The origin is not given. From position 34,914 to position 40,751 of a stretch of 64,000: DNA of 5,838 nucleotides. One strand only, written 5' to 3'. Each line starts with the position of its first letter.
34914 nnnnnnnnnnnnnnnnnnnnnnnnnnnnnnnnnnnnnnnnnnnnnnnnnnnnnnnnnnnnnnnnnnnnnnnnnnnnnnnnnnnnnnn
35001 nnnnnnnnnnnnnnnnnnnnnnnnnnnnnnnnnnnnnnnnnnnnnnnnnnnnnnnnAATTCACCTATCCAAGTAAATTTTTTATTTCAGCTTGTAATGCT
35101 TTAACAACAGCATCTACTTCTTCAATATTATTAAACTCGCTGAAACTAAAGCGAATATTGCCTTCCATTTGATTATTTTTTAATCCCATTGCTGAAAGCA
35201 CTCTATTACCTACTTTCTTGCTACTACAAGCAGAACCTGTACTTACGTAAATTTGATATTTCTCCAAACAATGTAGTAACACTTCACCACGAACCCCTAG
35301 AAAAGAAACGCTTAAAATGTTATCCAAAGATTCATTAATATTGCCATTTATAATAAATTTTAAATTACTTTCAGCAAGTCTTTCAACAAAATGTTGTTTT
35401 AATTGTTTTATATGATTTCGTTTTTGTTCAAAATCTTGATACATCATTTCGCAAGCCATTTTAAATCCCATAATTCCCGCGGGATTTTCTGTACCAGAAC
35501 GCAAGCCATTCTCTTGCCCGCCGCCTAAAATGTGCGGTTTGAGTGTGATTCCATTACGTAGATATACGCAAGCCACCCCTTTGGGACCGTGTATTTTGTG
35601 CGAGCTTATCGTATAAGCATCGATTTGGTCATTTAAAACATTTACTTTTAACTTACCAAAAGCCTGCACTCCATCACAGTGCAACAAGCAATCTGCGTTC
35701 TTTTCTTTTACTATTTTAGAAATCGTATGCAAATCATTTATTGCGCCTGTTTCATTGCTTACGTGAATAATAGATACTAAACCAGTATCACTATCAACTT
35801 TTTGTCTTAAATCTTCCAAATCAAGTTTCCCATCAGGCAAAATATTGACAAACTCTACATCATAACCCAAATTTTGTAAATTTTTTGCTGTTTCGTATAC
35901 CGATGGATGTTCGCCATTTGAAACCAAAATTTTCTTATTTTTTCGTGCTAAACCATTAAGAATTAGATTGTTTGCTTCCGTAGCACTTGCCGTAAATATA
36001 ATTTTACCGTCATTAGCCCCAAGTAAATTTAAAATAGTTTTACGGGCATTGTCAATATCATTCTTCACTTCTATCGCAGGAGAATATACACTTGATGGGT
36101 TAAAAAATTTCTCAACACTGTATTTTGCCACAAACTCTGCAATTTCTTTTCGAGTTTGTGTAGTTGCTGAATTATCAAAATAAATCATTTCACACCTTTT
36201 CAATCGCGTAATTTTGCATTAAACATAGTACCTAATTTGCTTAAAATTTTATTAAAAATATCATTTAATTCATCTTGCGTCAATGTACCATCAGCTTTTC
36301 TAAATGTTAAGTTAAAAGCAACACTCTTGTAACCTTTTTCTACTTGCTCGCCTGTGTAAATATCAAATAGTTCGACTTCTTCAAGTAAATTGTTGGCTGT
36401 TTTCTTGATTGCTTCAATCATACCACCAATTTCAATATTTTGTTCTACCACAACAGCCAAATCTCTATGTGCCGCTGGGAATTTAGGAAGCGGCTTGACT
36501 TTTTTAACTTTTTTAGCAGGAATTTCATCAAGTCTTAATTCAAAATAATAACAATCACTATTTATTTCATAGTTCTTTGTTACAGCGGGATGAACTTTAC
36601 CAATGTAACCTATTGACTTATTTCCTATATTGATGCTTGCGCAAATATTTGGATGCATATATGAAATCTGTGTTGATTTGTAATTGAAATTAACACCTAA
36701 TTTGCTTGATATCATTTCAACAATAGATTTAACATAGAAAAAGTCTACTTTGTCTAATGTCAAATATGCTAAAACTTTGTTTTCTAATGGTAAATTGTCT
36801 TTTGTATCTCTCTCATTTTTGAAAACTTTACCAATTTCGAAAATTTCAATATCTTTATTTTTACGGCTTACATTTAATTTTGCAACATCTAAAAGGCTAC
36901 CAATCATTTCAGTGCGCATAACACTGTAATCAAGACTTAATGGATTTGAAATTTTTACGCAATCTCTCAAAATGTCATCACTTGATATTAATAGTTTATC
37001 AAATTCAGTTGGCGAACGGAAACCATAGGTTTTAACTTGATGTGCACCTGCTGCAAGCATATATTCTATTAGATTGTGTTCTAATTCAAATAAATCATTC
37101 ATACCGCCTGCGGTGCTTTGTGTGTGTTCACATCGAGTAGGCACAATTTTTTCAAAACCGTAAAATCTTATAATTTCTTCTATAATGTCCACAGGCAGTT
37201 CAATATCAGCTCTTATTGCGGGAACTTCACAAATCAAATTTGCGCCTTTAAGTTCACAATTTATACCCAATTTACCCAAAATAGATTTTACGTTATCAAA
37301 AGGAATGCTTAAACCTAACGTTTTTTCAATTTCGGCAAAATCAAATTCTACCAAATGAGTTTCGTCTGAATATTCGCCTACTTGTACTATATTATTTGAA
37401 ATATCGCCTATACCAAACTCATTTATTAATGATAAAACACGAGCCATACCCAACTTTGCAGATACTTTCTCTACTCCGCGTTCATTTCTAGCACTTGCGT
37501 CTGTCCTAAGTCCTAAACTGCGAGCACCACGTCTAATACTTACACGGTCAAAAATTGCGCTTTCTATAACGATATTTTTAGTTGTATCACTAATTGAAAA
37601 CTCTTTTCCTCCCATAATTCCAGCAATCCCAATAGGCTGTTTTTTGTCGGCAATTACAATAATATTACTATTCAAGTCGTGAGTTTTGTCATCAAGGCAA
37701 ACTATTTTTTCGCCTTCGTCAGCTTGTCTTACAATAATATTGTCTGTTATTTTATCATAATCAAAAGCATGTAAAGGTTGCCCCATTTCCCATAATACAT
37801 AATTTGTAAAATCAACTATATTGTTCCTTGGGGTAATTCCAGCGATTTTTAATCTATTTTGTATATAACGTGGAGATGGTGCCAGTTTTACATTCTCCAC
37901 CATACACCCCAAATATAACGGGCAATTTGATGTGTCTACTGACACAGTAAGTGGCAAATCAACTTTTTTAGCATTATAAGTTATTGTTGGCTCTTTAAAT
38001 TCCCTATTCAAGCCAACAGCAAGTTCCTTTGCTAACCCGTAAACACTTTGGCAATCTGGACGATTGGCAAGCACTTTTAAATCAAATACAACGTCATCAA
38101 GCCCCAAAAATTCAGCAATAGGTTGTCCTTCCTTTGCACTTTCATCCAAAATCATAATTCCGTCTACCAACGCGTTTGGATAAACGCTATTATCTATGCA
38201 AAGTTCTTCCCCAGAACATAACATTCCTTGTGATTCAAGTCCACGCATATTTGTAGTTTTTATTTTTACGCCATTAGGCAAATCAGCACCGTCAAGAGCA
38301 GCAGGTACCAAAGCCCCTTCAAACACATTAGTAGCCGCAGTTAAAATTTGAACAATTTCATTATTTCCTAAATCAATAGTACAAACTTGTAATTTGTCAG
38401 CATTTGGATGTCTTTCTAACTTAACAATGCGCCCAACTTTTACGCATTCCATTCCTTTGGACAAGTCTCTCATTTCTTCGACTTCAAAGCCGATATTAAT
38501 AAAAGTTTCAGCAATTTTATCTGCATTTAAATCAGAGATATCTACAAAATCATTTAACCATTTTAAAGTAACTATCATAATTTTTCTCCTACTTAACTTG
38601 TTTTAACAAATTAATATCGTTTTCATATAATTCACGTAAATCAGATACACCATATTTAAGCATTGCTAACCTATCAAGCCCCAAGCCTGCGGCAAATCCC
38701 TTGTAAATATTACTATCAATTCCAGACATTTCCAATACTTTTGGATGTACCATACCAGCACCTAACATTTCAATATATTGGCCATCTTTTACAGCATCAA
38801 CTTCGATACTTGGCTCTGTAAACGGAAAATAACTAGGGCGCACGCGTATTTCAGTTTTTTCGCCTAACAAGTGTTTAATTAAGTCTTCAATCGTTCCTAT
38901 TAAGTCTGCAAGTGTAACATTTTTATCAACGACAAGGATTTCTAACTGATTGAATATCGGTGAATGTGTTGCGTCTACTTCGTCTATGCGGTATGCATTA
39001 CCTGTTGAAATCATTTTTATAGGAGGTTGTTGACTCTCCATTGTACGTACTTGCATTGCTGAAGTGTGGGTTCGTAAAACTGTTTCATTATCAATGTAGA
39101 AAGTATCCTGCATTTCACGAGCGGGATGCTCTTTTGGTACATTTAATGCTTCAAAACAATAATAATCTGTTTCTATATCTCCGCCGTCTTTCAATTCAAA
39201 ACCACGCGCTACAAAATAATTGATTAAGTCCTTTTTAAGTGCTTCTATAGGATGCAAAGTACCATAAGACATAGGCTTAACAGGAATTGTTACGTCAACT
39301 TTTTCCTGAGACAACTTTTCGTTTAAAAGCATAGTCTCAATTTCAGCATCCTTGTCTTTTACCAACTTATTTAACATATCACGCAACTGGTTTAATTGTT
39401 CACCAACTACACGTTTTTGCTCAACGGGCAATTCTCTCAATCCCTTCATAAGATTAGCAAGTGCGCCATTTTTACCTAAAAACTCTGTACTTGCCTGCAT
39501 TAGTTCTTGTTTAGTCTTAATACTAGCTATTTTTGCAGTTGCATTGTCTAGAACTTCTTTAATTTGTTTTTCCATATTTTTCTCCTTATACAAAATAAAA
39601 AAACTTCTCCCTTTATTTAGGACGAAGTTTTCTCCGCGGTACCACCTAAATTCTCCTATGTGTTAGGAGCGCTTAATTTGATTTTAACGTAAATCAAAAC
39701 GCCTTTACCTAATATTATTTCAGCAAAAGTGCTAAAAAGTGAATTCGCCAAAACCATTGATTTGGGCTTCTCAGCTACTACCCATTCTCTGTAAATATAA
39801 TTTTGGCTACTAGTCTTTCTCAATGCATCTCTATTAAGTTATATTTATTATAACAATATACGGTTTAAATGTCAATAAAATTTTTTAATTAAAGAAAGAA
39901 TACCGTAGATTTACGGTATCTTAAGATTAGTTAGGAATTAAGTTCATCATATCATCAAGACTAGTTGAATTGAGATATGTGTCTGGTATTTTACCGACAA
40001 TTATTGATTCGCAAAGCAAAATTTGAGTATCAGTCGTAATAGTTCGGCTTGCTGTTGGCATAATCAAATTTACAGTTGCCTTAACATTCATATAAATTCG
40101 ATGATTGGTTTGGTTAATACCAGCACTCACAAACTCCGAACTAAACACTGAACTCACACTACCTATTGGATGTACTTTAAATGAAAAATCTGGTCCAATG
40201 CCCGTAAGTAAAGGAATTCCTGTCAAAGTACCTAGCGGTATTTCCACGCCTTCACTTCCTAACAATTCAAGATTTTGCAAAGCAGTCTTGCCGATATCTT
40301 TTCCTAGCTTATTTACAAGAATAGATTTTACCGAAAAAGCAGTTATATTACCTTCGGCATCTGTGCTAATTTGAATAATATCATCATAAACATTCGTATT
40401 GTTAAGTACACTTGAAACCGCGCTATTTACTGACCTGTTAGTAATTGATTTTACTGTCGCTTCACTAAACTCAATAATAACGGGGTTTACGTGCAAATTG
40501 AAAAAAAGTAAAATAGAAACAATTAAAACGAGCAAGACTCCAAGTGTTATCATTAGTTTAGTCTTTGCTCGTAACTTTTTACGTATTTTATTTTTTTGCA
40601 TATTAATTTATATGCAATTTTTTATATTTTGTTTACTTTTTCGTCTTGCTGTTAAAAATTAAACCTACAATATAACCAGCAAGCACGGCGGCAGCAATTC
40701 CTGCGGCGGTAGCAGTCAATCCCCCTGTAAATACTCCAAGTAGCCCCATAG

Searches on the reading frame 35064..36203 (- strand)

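Call 41: search_protein_families(library=pfam, proteins=[window:35064-36203:-], max_evalue=0.00001)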
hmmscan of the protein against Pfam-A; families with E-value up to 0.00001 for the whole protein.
window:35064-36203:- (379 aa): 3 families
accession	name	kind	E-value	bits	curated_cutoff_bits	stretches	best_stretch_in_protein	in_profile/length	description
PF00266.25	Aminotran_5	-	2.9e-74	250.7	21.5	1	7-366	1-371/371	Aminotransferase class-V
PF00155.27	Aminotran_1_2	-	2.7e-08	33.9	19.7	1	52-170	46-180/361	Aminotransferase class I and II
PF01212.27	Beta_elim_lyase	-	3.3e-08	33.6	27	1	67-179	49-170/288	Beta-eliminating lyase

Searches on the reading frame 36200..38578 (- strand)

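Call 41: search_protein_families(library=pfam, proteins=[window:36200-38578:-], max_evalue=0.00001)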
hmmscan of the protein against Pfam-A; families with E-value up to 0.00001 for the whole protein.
window:36200-38578:- (792 aa): 6 families
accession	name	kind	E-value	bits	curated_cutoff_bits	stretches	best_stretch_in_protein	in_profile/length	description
PF03483.22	B3_4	-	4.6e-62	209.1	29.3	1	219-388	2-172/174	B3/4 domain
PF17759.6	tRNA_synthFbeta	-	6.3e-54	183.1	22.4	1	480-683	2-214/214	Phenylalanyl tRNA synthetase beta chain CLM domain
PF03147.19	FDX-ACB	-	1.7e-29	102.5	31.1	1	698-791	1-94/94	Ferredoxin-fold anticodon binding domain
PF01588.26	tRNA_bind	-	1.6e-19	70.2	27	1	46-128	1-77/96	Putative tRNA binding domain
PF03484.21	B5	-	1.8e-18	66.9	28.6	1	410-475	1-67/67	tRNA synthetase B5 domain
PF01409.25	tRNA-synt_2d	-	9.3e-06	25.7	19.8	0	486-675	9-209/246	tRNA synthetases class II core domain (F)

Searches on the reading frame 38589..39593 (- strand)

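Call 14: search_protein_families(library=ncbifam, proteins=[window:38589-39593:-], max_evalue=0.00001)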
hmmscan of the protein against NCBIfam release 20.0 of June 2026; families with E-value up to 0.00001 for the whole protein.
window:38589-39593:- (334 aa): 5 families
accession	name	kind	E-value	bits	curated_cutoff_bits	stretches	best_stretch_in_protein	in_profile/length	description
TIGR00468.1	pheS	equivalog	3.2e-99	332.2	237.45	1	46-334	3-323/324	phenylalanine--tRNA ligase subunit alpha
NF003210.0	PRK04172.1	equivalog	2e-65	221.6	350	2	170-333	331-491/496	phenylalanine--tRNA ligase subunit alpha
NF051887.1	PheS_related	equivalog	7e-46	156.9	300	1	114-333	12-239/349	PheS-related mystery ligase SrmL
TIGR00469.1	pheS_mito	equivalog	7.9e-36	123.7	258.35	2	249-333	259-343/451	phenylalanine--tRNA ligase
TIGR00470.1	sepS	equivalog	2.7e-08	32.7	380.65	1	160-323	172-341/533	O-phosphoserine--tRNA ligase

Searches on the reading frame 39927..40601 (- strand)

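Call 14: search_protein_families(library=ncbifam, proteins=[window:39927-40601:-], max_evalue=0.00001)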
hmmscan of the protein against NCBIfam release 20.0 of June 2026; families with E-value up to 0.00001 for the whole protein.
window:39927-40601:- (224 aa): 1 family
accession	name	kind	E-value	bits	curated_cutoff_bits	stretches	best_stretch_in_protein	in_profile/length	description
TIGR02832.1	spo_yunB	equivalog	2e-45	154.9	111.9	1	11-211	2-202/204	sporulation protein YunB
